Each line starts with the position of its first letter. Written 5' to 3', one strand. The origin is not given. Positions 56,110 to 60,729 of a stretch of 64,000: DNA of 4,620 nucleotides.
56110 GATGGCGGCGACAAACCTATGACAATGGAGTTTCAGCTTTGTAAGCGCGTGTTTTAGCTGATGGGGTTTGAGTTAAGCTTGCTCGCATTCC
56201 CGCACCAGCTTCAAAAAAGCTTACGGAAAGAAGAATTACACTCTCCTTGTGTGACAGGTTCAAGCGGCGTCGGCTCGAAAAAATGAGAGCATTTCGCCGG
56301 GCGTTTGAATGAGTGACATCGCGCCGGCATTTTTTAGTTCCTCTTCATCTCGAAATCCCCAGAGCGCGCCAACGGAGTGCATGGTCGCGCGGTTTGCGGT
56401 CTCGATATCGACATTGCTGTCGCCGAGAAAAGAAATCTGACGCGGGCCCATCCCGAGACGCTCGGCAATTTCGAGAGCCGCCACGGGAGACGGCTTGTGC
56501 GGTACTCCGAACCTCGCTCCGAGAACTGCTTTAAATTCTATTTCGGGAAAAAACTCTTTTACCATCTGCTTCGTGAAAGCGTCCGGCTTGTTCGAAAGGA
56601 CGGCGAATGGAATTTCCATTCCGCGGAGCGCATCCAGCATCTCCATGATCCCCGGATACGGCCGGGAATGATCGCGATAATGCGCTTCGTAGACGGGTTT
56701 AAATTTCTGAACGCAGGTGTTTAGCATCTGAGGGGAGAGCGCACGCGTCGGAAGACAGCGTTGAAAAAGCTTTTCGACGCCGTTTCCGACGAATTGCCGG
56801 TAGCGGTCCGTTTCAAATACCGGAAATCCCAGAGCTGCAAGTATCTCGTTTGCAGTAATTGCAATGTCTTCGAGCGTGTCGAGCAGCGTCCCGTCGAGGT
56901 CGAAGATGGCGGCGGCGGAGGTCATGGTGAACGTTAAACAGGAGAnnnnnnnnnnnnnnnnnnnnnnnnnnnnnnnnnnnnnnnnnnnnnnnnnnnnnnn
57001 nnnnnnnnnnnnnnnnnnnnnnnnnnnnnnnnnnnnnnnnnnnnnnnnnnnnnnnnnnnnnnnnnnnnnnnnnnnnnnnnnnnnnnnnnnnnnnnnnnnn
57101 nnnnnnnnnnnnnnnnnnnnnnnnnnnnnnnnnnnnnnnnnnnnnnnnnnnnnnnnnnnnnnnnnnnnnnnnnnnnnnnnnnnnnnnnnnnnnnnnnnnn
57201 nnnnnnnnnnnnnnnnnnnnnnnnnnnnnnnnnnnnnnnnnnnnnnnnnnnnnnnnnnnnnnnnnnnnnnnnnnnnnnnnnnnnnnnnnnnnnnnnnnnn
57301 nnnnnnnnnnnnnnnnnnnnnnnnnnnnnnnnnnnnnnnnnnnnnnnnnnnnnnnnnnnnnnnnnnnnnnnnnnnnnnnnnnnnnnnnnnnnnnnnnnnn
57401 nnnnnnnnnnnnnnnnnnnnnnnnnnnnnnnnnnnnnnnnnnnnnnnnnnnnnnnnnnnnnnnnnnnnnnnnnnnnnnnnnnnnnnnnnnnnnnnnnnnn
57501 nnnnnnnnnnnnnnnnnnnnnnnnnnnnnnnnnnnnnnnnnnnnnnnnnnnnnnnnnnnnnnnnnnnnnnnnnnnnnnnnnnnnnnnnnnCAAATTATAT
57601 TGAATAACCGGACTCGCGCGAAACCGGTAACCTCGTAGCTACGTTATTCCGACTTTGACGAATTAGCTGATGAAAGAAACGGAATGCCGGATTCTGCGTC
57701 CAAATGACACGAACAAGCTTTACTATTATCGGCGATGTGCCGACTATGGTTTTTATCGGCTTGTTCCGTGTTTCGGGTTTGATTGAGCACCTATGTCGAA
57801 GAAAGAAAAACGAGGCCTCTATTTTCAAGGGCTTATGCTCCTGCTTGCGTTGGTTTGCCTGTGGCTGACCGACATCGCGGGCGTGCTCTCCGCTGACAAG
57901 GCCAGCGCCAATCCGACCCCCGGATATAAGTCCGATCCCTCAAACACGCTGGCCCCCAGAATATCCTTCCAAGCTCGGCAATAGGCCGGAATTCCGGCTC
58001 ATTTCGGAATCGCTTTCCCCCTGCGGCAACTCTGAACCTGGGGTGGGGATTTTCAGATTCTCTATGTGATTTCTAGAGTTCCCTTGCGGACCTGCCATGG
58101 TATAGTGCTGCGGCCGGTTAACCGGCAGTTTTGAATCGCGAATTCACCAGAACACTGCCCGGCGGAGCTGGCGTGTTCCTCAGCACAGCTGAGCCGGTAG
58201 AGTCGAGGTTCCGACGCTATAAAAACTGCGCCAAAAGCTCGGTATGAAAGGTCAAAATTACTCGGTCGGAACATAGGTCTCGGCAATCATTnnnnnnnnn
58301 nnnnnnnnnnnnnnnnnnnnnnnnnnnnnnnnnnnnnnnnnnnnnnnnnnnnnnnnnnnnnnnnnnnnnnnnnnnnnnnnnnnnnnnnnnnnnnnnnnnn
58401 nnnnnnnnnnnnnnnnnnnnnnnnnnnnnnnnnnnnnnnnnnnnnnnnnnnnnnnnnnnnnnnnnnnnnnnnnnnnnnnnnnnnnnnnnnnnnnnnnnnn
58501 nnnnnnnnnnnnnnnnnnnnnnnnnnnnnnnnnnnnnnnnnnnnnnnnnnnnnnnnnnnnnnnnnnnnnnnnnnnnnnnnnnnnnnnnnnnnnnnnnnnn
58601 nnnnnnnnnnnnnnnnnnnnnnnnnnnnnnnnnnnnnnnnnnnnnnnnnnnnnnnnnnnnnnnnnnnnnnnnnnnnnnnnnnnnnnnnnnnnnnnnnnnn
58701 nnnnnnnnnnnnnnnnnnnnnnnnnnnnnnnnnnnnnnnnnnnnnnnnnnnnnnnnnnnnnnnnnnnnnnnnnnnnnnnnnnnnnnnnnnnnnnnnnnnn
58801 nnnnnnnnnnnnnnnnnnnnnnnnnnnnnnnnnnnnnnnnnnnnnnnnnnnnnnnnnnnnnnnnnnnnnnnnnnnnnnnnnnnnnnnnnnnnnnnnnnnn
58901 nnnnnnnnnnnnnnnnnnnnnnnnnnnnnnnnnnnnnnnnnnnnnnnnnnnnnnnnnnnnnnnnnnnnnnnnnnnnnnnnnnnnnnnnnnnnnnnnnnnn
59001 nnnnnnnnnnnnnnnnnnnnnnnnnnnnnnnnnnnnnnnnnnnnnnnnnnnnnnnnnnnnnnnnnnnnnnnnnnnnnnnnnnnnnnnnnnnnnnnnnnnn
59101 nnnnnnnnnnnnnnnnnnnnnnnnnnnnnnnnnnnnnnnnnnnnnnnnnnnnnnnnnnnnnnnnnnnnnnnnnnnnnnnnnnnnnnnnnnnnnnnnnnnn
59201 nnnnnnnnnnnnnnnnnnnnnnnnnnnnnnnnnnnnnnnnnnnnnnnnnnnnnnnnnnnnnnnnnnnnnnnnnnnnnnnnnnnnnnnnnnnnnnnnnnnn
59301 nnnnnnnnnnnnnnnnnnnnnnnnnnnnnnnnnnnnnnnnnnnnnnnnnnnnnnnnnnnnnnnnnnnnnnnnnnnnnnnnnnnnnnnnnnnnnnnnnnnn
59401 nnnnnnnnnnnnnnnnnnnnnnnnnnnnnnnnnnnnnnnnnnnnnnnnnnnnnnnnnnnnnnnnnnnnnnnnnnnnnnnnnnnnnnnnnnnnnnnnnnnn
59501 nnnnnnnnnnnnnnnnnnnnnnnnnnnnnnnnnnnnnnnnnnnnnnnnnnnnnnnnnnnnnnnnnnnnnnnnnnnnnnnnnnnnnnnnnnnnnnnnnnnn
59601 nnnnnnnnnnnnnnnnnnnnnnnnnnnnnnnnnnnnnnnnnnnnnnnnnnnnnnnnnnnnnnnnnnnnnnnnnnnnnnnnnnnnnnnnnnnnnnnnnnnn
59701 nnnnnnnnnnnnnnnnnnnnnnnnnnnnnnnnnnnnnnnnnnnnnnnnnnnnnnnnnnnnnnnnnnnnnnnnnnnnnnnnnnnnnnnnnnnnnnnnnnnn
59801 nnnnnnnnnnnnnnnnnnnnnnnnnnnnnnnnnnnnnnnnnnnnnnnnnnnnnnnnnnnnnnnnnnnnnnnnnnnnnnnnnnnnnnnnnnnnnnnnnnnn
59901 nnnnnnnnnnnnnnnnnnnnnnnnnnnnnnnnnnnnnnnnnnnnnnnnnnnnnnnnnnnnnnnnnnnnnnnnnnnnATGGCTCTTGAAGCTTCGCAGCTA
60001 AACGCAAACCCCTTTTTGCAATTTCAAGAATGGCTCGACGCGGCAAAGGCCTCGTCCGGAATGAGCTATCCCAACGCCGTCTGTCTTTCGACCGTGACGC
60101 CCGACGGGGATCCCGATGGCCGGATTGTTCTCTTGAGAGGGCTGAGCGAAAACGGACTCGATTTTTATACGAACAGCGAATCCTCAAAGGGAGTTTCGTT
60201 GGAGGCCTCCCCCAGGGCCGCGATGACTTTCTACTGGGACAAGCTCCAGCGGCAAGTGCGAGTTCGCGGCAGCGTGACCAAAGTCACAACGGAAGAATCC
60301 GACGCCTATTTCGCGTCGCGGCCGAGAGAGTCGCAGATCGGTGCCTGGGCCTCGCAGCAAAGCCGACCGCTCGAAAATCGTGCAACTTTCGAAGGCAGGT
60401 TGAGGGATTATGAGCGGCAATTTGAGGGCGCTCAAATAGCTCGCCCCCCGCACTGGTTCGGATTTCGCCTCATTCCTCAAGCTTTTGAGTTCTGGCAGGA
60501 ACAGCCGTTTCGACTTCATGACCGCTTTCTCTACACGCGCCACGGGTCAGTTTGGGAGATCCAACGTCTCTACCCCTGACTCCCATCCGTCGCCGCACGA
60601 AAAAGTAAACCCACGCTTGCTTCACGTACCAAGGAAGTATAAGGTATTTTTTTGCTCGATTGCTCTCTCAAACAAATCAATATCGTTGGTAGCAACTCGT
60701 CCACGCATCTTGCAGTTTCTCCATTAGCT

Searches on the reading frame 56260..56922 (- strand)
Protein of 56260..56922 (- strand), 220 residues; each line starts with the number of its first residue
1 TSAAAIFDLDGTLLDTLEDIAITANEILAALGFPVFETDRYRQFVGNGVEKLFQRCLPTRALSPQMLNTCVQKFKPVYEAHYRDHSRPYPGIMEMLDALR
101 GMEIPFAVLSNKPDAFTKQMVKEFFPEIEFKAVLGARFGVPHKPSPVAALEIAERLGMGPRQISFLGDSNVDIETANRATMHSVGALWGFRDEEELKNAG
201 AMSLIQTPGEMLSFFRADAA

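Call 34: search_protein_families(library=pfam, proteins=[window:56260-56922:-], max_evalue=0.1)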
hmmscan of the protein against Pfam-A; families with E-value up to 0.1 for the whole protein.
window:56260-56922:- (220 aa): 6 families
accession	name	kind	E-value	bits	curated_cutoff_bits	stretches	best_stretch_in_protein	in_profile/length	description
PF13419.12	HAD_2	-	6.5e-32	111.5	23.8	1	6-185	2-177/178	Haloacid dehalogenase-like hydrolase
PF00702.32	Hydrolase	-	1.4e-20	75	26.4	1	4-179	3-190/191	haloacid dehalogenase-like hydrolase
PF12710.13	HAD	-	5.3e-10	40.5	27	1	5-176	1-188/189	haloacid dehalogenase-like hydrolase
PF13242.12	Hydrolase_like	-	2e-07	31.3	22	1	142-198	3-60/75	HAD-hyrolase-like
PF13344.12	Hydrolase_6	-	0.00011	22.6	27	1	86-124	13-51/101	Haloacid dehalogenase-like hydrolase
PF08282.18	Hydrolase_3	-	0.059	13.5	20.9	0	6-29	2-25/255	haloacid dehalogenase-like hydrolase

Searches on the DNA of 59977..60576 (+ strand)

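Call 82: search_rna_families(sources=[L081, L092, L093, L096, L091], threshold=evalue, max_evalue=1)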
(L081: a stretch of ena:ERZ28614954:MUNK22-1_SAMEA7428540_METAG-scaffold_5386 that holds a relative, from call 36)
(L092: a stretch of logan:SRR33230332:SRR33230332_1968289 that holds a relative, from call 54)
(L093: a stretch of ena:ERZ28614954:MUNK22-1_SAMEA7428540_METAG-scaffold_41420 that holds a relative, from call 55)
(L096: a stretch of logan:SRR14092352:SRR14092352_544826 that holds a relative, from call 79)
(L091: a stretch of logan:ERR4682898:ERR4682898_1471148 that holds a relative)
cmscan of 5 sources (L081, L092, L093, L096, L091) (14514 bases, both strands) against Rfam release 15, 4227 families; matches with E-value up to 1: 2.
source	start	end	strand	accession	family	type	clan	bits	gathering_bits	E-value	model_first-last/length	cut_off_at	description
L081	7337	7533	+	RF01867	CC2171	Gene; sRNA;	-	21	75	0.63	1-159/159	no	caulobacter sRNA CC2171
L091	770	966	+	RF01867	CC2171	Gene; sRNA;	-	21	75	0.63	1-159/159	no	caulobacter sRNA CC2171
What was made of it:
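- On NiCo (czcD) and other metal riboswitches (Rfam): Relatives gave only a 21-bit sub-threshold hit to CC2171, whose gathering score is 75 (call 82).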

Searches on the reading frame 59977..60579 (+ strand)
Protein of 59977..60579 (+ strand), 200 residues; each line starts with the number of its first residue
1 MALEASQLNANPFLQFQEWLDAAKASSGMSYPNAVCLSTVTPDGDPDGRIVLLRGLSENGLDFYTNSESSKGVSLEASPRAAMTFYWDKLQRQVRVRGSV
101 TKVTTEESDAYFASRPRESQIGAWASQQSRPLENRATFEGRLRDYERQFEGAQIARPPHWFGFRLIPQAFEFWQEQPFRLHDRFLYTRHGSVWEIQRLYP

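Call 15: find_related_loci(query=window:59977-60579:+, collection=genome_contigs, flank=10000)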
Query window:59977-60579:+ (200 aa) in genome_contigs; peptide patterns used: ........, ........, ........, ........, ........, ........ (x = any residue, [..] = any of these).
131 stretches matched a pattern; 77 encode a relative of the query (tblastn E <= 1e-3); 77 distinct loci.
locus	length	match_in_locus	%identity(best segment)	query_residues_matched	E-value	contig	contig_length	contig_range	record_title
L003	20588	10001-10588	54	3-200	1e-64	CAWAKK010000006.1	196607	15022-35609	MAG: uncultured Solirubrobacterales bacterium isolate MFD02360.bin.2.82 genome assembly, contig: contig_6397, whole geno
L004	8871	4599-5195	49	2-200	6e-63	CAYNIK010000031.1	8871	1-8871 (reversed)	MAG TPA_asm: uncultured Limnohabitans sp. isolate SRP278252_co3_82 genome assembly, contig: NODE_15977_length_8871_cov_1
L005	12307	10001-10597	51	2-200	6e-61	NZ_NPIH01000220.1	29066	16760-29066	Paraburkholderia sp. SG-MS1 scaffold_220, whole genome shotgun sequence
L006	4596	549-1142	49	2-200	4e-59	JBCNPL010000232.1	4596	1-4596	MAG: Paraburkholderia sp. isolate SMAGNO152 Contig232, whole genome shotgun sequence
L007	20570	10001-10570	52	10-200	2e-58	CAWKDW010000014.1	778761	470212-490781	MAG: uncultured Solirubrobacteraceae bacterium isolate MFD05442.bin.2.253 genome assembly, contig: contig_3969, whole ge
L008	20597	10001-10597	47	2-200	1e-57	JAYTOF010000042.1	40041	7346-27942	MAG: Chitinophagaceae bacterium isolate GFS_4042 GFS_4042_41, whole genome shotgun sequence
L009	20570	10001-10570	50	9-200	2e-57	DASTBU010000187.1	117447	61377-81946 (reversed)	MAG TPA_asm: Vicinamibacterales bacterium isolate SMAG_U774 k141_33193, whole genome shotgun sequence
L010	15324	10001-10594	46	2-200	2e-57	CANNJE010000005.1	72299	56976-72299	MAG: Chitinophagaceae bacterium isolate ZH-Oct18-54 genome assembly, contig: ZH-Oct18-C161, whole genome shotgun sequenc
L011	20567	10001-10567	50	10-200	7e-56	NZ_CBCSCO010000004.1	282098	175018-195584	Litorimonas haliclonae strain CIP111178T isolate CIP111178T NODE_0004, whole genome shotgun sequence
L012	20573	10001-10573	50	11-200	1e-55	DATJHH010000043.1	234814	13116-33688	MAG TPA_asm: Xanthobacteraceae bacterium isolate SMAG_U15507 k141_9322601, whole genome shotgun sequence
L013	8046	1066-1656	45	3-200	2e-55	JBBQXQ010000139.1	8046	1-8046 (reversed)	MAG: Gemmatimonadales bacterium isolate Co_metawrap_2123 Cmw_2123_k141_26026959_length_8046_cov_10.0000, whole genome sh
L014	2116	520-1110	45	3-200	1e-55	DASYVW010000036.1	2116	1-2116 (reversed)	MAG TPA_asm: Gemmatimonadales bacterium isolate SMAG_U6264 k141_21890, whole genome shotgun sequence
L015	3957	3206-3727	49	27-200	1e-54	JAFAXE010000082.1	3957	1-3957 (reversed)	MAG: Vulcanimicrobiota bacterium isolate CP_BM_RX_80 BM_RX_k147_8512082, whole genome shotgun sequence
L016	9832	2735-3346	47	2-200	1e-54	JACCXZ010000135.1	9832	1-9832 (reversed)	MAG: Nocardioidaceae bacterium isolate MGR_bin191 SD2897-2912_k127_2516546, whole genome shotgun sequence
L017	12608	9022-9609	47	3-198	2e-54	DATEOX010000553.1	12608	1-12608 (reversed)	MAG TPA_asm: Thermoanaerobaculia bacterium isolate SMAG_U9006 k141_2049956, whole genome shotgun sequence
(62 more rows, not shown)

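Call 35: find_homologous_proteins(query=window:59977-60576:+, max_evalue=1e-40)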
Query window:59977-60576:+ (200 aa): 7699 proteins with E <= 1e-40 among 8000 candidates; the best 120 are listed.
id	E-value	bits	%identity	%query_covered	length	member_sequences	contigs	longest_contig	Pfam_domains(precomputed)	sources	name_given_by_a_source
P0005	3.5e-125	433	94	100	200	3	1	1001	PF10590.15,PF01243.28,PF12766.14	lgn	-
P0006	4.4e-84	299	64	100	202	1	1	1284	PF10590.15,PF01243.28,PF12766.14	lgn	-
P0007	9.0e-80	285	65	100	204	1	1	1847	PF10590.15,PF01243.28,PF12766.14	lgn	-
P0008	2.1e-77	277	61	100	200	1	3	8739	PF10590.15,PF01243.28,PF12766.14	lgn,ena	-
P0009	3.2e-76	274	60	100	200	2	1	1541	PF10590.15,PF01243.28,PF12766.14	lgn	-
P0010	1.7e-74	268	61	97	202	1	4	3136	PF10590.15,PF01243.28,PF12766.14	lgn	-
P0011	3.2e-71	257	57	100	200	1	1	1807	PF10590.15,PF01243.28,PF12766.14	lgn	-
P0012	1.1e-70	256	56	100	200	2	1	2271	PF10590.15,PF01243.28,PF12766.14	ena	-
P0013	1.6e-70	255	57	97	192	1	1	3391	PF10590.15,PF01243.28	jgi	jgi:pyridoxamine 5'-phosphate oxidase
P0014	5.2e-70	253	60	99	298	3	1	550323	PF10590.15,PF01243.28,PF12766.14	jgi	jgi:pyridoxamine 5'-phosphate oxidase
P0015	2.4e-68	248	57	97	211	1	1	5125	PF10590.15,PF01243.28,PF12766.14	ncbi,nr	ncbi:MAG: pyridoxamine 5'-phosphate oxidase [Deltaproteobacteria bacterium]|nr:pyridoxamine 5'-phosp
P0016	4.6e-68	247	57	100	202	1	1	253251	PF10590.15,PF01243.28,PF12766.14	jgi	-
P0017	8.7e-68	246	55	100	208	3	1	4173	PF10590.15,PF01243.28,PF12766.14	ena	-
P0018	2.0e-67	245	58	97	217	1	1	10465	PF10590.15,PF01243.28,PF12766.14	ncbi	-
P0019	3.0e-67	244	57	99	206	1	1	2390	PF10590.15,PF01243.28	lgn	-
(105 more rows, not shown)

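Call 36: find_encoding_contigs(protein=P0008, flank=10000, max_places=4)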
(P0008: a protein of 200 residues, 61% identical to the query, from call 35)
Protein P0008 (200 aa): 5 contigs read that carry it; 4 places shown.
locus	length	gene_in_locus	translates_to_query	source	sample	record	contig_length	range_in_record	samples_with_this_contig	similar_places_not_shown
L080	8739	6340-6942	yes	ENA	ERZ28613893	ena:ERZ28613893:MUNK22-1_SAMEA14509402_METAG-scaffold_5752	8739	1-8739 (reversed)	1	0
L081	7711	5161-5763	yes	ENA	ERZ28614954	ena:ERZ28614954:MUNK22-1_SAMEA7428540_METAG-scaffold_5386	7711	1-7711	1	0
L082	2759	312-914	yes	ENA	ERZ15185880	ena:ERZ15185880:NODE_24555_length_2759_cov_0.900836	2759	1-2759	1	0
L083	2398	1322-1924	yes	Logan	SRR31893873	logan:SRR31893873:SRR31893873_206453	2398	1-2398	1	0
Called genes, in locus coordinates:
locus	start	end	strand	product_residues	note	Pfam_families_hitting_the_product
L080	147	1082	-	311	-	PF01336:tRNA_anti-codon, PF00152:tRNA-synt_2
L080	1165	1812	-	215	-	PF00702:Hydrolase, PF12710:HAD, PF13419:HAD_2, PF13242:Hydrolase_like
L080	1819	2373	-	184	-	-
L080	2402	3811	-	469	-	PF00515:TPR_1 (faint), PF07719:TPR_2 (faint), PF13181:TPR_8 (faint), PF17874:TPR_MalT (weak), PF13424:TPR_12 (weak), PF28559:TPR_SusR (faint), PF17874:TPR_MalT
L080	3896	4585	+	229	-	-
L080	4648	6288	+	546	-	PF00069:Pkinase, PF07714:PK_Tyr_Ser-Thr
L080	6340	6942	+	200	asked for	PF12766:Pyridox_oxase_2, PF01243:PNPOx_N, PF10590:PNP_phzG_C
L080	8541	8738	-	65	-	?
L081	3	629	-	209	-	?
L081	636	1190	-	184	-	-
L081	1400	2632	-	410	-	-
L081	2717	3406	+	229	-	-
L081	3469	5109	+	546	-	PF00069:Pkinase, PF07714:PK_Tyr_Ser-Thr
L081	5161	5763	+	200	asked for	PF12766:Pyridox_oxase_2, PF01243:PNPOx_N, PF10590:PNP_phzG_C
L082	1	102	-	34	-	?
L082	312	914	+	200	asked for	PF12766:Pyridox_oxase_2, PF01243:PNPOx_N, PF10590:PNP_phzG_C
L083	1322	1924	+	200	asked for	PF12766:Pyridox_oxase_2, PF01243:PNPOx_N, PF10590:PNP_phzG_C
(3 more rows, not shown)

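Call 37: find_encoding_contigs(protein=P0005, flank=10000, max_places=4)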
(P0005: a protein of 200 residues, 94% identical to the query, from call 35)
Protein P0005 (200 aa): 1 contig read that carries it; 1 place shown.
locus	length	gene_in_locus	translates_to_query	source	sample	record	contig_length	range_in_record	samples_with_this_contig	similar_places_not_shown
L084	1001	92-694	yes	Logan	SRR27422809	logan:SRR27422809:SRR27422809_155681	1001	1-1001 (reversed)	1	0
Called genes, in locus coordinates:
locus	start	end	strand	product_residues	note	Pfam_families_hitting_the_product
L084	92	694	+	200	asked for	PF12766:Pyridox_oxase_2, PF01243:PNPOx_N, PF10590:PNP_phzG_C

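Call 38: find_encoding_contigs(protein=P0010, flank=10000, max_places=4)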
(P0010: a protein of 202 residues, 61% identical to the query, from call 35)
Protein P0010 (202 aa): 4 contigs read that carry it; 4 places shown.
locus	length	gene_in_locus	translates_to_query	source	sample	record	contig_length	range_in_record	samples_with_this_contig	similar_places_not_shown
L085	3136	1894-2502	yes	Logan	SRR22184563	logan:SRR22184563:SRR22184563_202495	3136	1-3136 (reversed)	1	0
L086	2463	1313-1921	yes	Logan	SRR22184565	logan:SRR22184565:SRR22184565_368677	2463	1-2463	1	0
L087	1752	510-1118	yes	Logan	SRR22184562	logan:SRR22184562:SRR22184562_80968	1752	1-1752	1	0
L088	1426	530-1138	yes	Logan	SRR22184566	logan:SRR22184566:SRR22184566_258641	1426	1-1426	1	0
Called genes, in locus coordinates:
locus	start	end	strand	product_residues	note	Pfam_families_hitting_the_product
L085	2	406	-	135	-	?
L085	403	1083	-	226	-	PF02463:SMC_N (faint), PF00005:ABC_tran, PF13304:AAA_21 (faint)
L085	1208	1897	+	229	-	PF00657:Lipase_GDSL, PF04311:DUF459 (faint), PF13472:Lipase_GDSL_2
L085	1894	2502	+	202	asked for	PF12766:Pyridox_oxase_2, PF01243:PNPOx_N, PF10590:PNP_phzG_C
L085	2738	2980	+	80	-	PF00076:RRM_1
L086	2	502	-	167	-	?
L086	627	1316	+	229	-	PF00657:Lipase_GDSL, PF04311:DUF459 (faint), PF13472:Lipase_GDSL_2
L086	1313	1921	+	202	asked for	PF12766:Pyridox_oxase_2, PF01243:PNPOx_N, PF10590:PNP_phzG_C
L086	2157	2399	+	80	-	PF00076:RRM_1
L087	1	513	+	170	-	?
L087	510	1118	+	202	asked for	PF12766:Pyridox_oxase_2, PF01243:PNPOx_N, PF10590:PNP_phzG_C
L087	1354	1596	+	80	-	PF00076:RRM_1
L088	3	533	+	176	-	?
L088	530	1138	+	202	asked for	PF12766:Pyridox_oxase_2, PF01243:PNPOx_N, PF10590:PNP_phzG_C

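Call 44: find_encoding_contigs(protein=P0014, flank=10000, max_places=2)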
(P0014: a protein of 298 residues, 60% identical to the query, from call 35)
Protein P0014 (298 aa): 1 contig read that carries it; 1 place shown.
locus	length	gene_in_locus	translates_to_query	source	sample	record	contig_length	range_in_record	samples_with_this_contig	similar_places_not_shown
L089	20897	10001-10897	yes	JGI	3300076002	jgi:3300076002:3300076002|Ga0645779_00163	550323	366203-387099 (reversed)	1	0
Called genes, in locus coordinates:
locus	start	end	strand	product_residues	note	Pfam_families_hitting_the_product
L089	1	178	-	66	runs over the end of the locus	-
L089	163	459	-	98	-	-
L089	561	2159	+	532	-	PF00206:Lyase_1, PF14698:ASL_C2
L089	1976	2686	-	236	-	PF00793:DAHP_synth_1, PF03102:NeuB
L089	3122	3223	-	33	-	-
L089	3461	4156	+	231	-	PF06026:Rib_5-P_isom_A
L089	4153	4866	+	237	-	PF00834:Ribul_P_3_epim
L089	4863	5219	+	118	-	PF01627:Hpt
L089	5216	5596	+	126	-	PF00072:Response_reg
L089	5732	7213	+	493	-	-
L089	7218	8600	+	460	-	PF03364:Polyketide_cyc, PF10604:Polyketide_cyc2 (weak), PF01370:Epimerase, PF16363:GDP_Man_Dehyd (faint), PF08338:DUF1731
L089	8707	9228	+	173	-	-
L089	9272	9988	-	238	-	PF01553:Acyltransferase (weak)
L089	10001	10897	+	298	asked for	PF12766:Pyridox_oxase_2 (faint), PF01243:PNPOx_N, PF10590:PNP_phzG_C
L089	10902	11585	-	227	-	PF00588:SpoU_methylase, PF12105:SpoU_methylas_C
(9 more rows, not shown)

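Call 45: find_encoding_contigs(protein=P0016, flank=10000, max_places=2)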
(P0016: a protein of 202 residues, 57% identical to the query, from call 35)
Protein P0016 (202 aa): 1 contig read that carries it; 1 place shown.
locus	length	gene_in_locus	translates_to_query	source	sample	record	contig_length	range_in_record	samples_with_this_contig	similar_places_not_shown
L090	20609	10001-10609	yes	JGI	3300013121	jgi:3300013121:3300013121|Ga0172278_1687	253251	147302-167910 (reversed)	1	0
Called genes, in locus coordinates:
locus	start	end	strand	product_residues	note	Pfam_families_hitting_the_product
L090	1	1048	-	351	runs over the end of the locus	PF01118:Semialdhyde_dh, PF22698:Semialdhyde_dhC_1, PF02774:Semialdhyde_dhC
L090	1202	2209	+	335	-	-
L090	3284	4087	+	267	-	-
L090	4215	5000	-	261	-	PF01978:TrmB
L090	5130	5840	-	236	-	-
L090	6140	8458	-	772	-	PF12704:MacB_PCD (faint), PF02687:FtsX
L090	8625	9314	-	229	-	PF00005:ABC_tran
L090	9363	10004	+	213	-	PF00657:Lipase_GDSL, PF04311:DUF459 (faint), PF13472:Lipase_GDSL_2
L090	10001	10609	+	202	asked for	PF12766:Pyridox_oxase_2 (weak), PF01243:PNPOx_N, PF10590:PNP_phzG_C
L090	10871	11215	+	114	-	PF00076:RRM_1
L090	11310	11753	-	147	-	PF04379:DUF525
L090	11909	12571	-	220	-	PF00215:OMPdecase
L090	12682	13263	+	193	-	PF01728:FtsJ (weak), PF13649:Methyltransf_25 (faint)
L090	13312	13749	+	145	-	-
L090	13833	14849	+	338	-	PF01636:APH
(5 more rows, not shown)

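Call 54: find_encoding_contigs(protein=P0007, flank=10000, max_places=3)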
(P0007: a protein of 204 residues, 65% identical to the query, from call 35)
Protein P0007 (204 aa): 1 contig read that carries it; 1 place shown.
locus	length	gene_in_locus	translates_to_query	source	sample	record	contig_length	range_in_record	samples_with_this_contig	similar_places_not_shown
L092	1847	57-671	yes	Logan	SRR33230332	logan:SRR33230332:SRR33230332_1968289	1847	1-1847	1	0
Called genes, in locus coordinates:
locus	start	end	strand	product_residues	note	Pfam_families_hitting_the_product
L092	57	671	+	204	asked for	PF12766:Pyridox_oxase_2, PF01243:PNPOx_N, PF10590:PNP_phzG_C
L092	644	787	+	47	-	-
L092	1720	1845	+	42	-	?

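Call 55: find_encoding_contigs(protein=P0012, flank=10000, max_places=3)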
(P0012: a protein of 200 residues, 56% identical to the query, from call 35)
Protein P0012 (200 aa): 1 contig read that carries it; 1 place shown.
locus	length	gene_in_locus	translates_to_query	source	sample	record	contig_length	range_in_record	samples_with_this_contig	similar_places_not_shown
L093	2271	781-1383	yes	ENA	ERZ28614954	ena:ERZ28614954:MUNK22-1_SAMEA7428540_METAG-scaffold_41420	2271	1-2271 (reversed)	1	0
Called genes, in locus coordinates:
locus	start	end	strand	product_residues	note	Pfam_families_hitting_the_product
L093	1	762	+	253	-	?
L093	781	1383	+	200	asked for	PF12766:Pyridox_oxase_2, PF01243:PNPOx_N, PF10590:PNP_phzG_C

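Call 78: find_encoding_contigs(protein=P0011, flank=10000, max_places=3)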
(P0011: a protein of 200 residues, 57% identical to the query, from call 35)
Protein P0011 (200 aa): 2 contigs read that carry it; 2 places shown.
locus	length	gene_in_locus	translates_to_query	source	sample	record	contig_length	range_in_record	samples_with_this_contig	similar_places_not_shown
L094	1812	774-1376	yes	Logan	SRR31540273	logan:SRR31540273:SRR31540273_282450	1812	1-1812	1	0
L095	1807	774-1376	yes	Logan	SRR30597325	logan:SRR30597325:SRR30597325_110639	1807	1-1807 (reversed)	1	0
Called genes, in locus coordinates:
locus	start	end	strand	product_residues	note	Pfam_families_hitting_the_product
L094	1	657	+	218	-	?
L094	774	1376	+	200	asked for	PF12766:Pyridox_oxase_2, PF01243:PNPOx_N, PF10590:PNP_phzG_C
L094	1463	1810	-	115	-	?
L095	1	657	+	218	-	?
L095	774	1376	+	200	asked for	PF12766:Pyridox_oxase_2, PF01243:PNPOx_N, PF10590:PNP_phzG_C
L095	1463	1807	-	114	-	?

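Call 79: find_encoding_contigs(protein=P0009, flank=10000, max_places=3)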
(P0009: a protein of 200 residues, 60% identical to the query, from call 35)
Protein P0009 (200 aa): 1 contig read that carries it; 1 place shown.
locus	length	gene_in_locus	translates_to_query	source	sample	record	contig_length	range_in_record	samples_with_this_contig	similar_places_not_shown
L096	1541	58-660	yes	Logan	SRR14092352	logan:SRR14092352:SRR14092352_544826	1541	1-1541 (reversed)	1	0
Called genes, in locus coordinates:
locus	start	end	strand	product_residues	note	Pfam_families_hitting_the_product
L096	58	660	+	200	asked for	PF12766:Pyridox_oxase_2 (weak), PF01243:PNPOx_N, PF10590:PNP_phzG_C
